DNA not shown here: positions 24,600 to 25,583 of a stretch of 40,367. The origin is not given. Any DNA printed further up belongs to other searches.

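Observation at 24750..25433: T5orf172/GIY-YIG-like gene inserted between the incA iterons and the par operon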

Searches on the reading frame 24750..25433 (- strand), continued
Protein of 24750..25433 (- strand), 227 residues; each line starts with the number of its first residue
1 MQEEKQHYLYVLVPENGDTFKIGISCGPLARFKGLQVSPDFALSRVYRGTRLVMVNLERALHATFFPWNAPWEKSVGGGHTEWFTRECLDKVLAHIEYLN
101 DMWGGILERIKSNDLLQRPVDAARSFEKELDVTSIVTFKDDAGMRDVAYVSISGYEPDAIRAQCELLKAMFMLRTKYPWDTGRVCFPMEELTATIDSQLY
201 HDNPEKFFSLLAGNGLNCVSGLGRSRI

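Call 63: search_solved_structures(query=A3, max_evalue=10, show_alignments=2)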
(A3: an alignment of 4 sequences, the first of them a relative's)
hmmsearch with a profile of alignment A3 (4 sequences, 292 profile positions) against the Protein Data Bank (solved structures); distinct sequences matched with E-value up to 10: 3.
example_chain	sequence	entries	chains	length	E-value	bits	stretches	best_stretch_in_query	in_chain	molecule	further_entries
1ywl_A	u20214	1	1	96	0.23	14.2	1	1-58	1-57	Hypothetical UPF0213 protein EF2693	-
2l9d_A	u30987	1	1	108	0.85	12.3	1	211-252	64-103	Uncharacterized protein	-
1gkl_A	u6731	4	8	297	1.2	11.9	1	77-141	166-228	ENDO-1,4-BETA-XYLANASE Y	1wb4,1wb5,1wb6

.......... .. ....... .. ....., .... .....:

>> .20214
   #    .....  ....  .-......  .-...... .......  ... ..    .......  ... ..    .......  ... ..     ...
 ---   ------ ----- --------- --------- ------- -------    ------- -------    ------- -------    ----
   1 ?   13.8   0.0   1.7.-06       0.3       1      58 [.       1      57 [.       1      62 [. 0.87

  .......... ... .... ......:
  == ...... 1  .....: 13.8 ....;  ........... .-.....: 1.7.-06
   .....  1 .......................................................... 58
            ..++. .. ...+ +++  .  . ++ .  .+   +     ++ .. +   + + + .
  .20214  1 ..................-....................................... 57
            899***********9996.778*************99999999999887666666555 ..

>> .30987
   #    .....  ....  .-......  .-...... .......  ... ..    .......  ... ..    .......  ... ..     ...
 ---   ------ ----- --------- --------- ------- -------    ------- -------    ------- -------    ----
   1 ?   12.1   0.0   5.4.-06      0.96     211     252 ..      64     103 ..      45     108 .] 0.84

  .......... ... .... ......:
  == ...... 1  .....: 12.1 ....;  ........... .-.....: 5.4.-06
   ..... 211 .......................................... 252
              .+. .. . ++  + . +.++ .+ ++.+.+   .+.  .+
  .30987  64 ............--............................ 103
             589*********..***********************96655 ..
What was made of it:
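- Tried and rejected: Sequence search of PDB with the family profile gave only a marginal GIY-YIG hit, 1ywl at E 0.23 (call 63).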

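Call 68: find_homologous_proteins(query=A6, max_evalue=0.00001)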
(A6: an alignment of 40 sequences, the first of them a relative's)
Query A6 (40 sequences) (269 aa, profile of the alignment): 30 proteins with E <= 0.00001 among 8000 candidates.
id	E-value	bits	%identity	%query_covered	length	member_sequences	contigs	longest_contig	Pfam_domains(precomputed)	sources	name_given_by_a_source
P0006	1.9e-45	174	44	100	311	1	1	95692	PF10544.16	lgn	-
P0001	1.7e-44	171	100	100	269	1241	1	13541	PF10544.16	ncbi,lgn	ncbi:TPA: GIY-YIG nuclease family protein [Escherichia coli]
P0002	3.4e-42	164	97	67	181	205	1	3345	PF10544.16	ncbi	ncbi:GIY-YIG nuclease family protein, partial [Escherichia coli]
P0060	2.3e-41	161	38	35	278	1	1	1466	PF10544.16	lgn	-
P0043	3.8e-41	160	36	36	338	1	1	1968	PF10544.16,PF01051.28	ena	-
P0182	6.1e-40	156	99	41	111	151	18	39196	PF10544.16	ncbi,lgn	ncbi:GIY-YIG nuclease family protein [Escherichia coli]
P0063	6.6e-40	156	37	33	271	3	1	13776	PF10544.16,PF13455.13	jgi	-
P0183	4.6e-36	143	36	35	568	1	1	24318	PF10544.16,PF13455.13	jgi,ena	-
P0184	8.8e-35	139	34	35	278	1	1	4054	PF10544.16,PF13455.13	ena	-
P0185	1.0e-34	139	97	41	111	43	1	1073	-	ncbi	ncbi:TPA: GIY-YIG nuclease family protein, partial [Escherichia coli]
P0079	5.4e-34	137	34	35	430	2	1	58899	PF10544.16,PF13455.13,PF01051.28,PF21205.4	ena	-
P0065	4.6e-33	134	34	35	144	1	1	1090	PF10544.16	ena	-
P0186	6.4e-33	133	34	35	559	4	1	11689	PF10544.16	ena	-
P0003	8.7e-33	133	99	47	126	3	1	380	-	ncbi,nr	ncbi:GIY-YIG nuclease family protein, partial [Escherichia coli]|nr:GIY-YIG nuclease family protein 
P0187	1.1e-32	132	36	33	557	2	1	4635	PF10544.16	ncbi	-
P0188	1.5e-31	129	34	35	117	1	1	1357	PF10544.16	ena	-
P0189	2.9e-31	128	32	33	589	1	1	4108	PF10544.16,PF13455.13,PF01051.28,PF21205.4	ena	-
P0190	3.4e-31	128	31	35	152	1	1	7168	PF10544.16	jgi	-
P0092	1.9e-29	122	32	38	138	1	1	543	PF10544.16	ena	-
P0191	5.6e-29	120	32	35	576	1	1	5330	PF10544.16,PF21205.4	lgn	-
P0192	1.1e-28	119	33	36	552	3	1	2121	PF10544.16,PF01051.28,PF21205.4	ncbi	-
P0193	1.7e-25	109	28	35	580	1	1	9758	PF10544.16,PF13455.13,PF01051.28,PF21205.4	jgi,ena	-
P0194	1.5e-23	103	29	36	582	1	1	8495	PF10544.16,PF01051.28,PF21205.4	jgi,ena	-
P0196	1.0e-19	90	30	33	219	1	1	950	PF10544.16,PF13455.13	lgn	-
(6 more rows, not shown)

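Call 72: find_encoding_contigs(protein=P0079, flank=6000, max_places=2)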
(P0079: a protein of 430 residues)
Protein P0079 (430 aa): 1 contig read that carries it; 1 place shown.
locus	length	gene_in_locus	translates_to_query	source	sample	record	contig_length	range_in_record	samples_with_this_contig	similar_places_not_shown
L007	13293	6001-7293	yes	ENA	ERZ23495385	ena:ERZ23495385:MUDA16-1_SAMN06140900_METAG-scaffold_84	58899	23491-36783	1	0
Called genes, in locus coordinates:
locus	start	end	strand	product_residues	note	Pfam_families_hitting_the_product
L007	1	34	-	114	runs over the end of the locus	-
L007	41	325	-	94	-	PF00216:Bac_DNA_binding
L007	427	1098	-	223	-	PF17657:DNA_pol3_finger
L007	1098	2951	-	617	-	-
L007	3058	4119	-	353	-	PF00149:Metallophos (faint)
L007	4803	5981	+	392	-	PF01051:Rep3_N, PF21205:Rep3_C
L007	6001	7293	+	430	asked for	PF10544:T5orf172 (weak), PF13455:MUG113 (faint), PF01051:Rep3_N, PF21205:Rep3_C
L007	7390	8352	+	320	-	-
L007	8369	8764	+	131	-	-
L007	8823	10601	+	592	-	-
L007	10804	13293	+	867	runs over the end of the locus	-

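Call 73: find_encoding_contigs(protein=P0063, flank=6000, max_places=2)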
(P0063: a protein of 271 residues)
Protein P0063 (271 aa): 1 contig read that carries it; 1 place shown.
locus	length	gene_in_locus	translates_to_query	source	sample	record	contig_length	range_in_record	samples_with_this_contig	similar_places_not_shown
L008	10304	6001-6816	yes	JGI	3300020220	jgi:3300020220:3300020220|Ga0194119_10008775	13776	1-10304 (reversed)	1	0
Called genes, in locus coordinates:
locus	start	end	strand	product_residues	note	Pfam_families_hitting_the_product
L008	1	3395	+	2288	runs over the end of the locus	?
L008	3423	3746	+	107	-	-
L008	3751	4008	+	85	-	-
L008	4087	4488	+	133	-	-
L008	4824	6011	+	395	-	PF01051:Rep3_N, PF21205:Rep3_C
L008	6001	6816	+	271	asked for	PF10544:T5orf172 (weak), PF13455:MUG113 (weak)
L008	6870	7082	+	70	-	-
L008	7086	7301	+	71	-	-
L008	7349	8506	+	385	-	-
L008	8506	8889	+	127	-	-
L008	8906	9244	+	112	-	-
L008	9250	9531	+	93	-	-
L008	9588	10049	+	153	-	-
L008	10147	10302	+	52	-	?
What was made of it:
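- In L008 a 271-aa relative also directly follows a Rep3 initiator gene (call 73).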

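Call 74: find_encoding_contigs(protein=P0183, flank=5000, max_places=2)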
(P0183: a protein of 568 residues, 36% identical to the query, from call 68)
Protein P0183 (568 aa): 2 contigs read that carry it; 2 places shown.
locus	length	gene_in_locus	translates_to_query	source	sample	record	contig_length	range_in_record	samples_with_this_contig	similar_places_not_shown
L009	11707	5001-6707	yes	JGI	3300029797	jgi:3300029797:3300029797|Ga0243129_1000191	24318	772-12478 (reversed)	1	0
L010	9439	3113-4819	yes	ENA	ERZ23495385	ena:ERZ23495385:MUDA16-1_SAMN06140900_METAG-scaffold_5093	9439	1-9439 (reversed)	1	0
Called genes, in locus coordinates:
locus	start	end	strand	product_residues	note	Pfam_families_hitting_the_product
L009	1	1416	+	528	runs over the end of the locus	PF27985:CRLF3_C (faint), PF06739:SBBP (faint)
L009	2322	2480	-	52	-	-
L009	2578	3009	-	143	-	-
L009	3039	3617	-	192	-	-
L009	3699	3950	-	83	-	-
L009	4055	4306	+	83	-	PF04316:FlgM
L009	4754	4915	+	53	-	PF12651:RHH_3 (weak)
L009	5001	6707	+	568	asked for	PF10544:T5orf172 (weak), PF13455:MUG113 (faint)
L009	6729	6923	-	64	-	-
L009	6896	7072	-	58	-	-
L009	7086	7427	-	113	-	-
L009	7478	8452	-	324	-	-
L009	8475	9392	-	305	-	PF13671:AAA_33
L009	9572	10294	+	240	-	-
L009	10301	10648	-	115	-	-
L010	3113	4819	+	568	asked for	PF10544:T5orf172 (weak), PF13455:MUG113 (faint)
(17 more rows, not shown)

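Call 75: find_encoding_contigs(protein=P0193, flank=5000, max_places=2)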
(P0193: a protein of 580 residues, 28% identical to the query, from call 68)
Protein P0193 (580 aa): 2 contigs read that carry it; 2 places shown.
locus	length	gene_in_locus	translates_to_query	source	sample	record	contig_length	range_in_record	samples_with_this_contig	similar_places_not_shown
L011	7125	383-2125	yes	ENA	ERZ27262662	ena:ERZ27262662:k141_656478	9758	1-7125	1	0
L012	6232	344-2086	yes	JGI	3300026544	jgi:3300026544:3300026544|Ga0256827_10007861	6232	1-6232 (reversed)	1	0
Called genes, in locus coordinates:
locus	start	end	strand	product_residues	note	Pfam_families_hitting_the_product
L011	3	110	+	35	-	?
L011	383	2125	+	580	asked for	PF10544:T5orf172 (weak), PF13455:MUG113 (faint), PF01051:Rep3_N, PF21205:Rep3_C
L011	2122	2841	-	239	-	-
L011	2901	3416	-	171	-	-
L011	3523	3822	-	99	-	-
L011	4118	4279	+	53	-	-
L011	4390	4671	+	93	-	-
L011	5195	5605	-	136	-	PF09424:YqeY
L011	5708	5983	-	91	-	-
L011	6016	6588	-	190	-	PF10307:HAD_SAK_1 (weak)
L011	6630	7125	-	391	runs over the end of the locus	PF11845:Tll0287-like, PF00989:PAS, PF13426:PAS_9, PF08447:PAS_3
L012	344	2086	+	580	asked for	PF10544:T5orf172 (weak), PF13455:MUG113 (faint), PF01051:Rep3_N, PF21205:Rep3_C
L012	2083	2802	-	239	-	-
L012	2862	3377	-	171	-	-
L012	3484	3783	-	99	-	-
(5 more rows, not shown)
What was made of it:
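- Closest known: Uncharacterised T5orf172-Rep3 fusion proteins from metagenomes. Different: Some may be the element's own initiator (call 75).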

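Call 96: search_protein_families(library=pfam, proteins=[P0001, P0006, P0037, P0039, P0079, P0189, P0183, P0063, L007:4803-5981:+, L008:4824-6011:+], max_evalue=0.01)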
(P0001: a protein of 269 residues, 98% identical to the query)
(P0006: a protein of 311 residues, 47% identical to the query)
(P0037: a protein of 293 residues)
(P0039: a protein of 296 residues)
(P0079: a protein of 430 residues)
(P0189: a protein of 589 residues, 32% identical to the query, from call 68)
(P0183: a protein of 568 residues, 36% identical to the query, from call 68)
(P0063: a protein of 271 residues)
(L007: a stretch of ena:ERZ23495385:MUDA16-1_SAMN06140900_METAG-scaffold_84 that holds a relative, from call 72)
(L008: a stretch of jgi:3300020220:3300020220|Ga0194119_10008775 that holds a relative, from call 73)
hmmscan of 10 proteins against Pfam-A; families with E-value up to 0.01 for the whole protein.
P0001 (269 aa): 1 family
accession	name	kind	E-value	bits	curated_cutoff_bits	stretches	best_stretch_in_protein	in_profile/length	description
PF10544.15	T5orf172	-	4.8e-06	27.5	20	1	8-85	2-87/101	T5orf172 domain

P0006 (311 aa): 2 families
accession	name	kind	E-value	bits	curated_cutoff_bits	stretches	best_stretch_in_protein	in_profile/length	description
PF10544.15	T5orf172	-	3.8e-06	27.8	20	1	49-126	2-87/101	T5orf172 domain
PF13455.12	MUG113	-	0.0001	23.2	22.3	1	61-126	1-60/73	Meiotically up-regulated gene 113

P0037 (293 aa): 2 families
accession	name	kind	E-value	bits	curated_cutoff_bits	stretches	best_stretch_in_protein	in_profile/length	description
PF10544.15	T5orf172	-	2.7e-05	25.1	20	1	12-94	2-90/101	T5orf172 domain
PF13455.12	MUG113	-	0.0019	19.2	22.3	1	24-93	1-63/73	Meiotically up-regulated gene 113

P0039 (296 aa): 2 families
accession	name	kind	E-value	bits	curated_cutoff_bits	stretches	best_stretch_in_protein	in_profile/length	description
PF10544.15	T5orf172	-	8.3e-06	26.7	20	1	8-96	2-96/101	T5orf172 domain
PF13455.12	MUG113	-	0.0027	18.7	22.3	1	20-88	1-62/73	Meiotically up-regulated gene 113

P0079 (430 aa): 5 families
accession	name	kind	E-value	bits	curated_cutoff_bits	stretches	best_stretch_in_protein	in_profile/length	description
PF21205.3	Rep3_C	-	7.7e-10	39.3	21.1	1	363-423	4-58/59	Initiator Rep protein, WH2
PF01051.27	Rep3_N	-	2.9e-07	31.4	22.4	1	196-349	6-141/141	Initiator Replication protein, WH1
PF10544.15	T5orf172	-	3.9e-07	30.9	20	1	8-90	4-93/101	T5orf172 domain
PF13455.12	MUG113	-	9.1e-06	26.6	22.3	1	18-84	1-62/73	Meiotically up-regulated gene 113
PF10134.15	RPA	-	0.0026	17.8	27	0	231-348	66-179/228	Replication initiator protein A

P0189 (589 aa): 5 families
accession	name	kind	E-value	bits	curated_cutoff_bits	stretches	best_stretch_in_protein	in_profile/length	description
PF01051.27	Rep3_N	-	3e-10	41.1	22.4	1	230-378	12-141/141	Initiator Replication protein, WH1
PF21205.3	Rep3_C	-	6.9e-10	39.5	21.1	1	408-455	17-59/59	Initiator Rep protein, WH2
PF13455.12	MUG113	-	5.8e-06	27.2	22.3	1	18-82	1-60/73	Meiotically up-regulated gene 113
PF10544.15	T5orf172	-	1.8e-05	25.6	20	1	8-84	4-89/101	T5orf172 domain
PF10134.15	RPA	-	0.0015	18.6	27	1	272-376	78-178/228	Replication initiator protein A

P0183 (568 aa): 4 families
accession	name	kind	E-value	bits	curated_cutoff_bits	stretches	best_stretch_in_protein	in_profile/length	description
PF10544.15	T5orf172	-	1.4e-06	29.2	20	1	8-90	4-94/101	T5orf172 domain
PF13455.12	MUG113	-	1.3e-05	26.2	22.3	1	18-81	1-60/73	Meiotically up-regulated gene 113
PF01051.27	Rep3_N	-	0.00019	22.3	22.4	1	242-359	36-141/141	Initiator Replication protein, WH1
PF21205.3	Rep3_C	-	0.00079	20.1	21.1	1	385-416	16-43/59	Initiator Rep protein, WH2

P0063 (271 aa): 2 families
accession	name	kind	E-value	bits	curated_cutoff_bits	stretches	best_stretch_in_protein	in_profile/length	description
PF10544.15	T5orf172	-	6.9e-07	30.2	20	1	8-93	4-97/101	T5orf172 domain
PF13455.12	MUG113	-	1.4e-06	29.2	22.3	1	18-83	1-61/73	Meiotically up-regulated gene 113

L007:4803-5981:+ (392 aa): 2 families
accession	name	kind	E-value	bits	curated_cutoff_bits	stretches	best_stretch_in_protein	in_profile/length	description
PF01051.27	Rep3_N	-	1.2e-14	55.3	22.4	1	34-184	13-141/141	Initiator Replication protein, WH1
PF21205.3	Rep3_C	-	2.1e-10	41.1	21.1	1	213-260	17-59/59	Initiator Rep protein, WH2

L008:4824-6011:+ (395 aa): 3 families
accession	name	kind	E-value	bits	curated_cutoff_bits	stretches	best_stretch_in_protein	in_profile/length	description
PF01051.27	Rep3_N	-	9.2e-09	36.2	22.4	1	38-185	15-141/141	Initiator Replication protein, WH1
PF21205.3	Rep3_C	-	1.1e-08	35.7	21.1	1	200-260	5-59/59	Initiator Rep protein, WH2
PF16276.10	NPM1-C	-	0.00092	19.6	29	1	277-305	10-38/49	Nucleophosmin C-terminal domain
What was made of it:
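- On Pfam T5orf172 (PF10544), GIY-YIG-type family: The other three lineages score 25.1-27.8 bits (call 96).
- On Odn-type origin-directed nuclease: N-domain relatives do carry bona fide Rep3 domains (call 96).
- On Rep3 iteron-plasmid initiator (PF01051/PF21205): Only T5orf172 and MUG113 were found in P0001, P0006, P0037 and P0039 (call 96).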
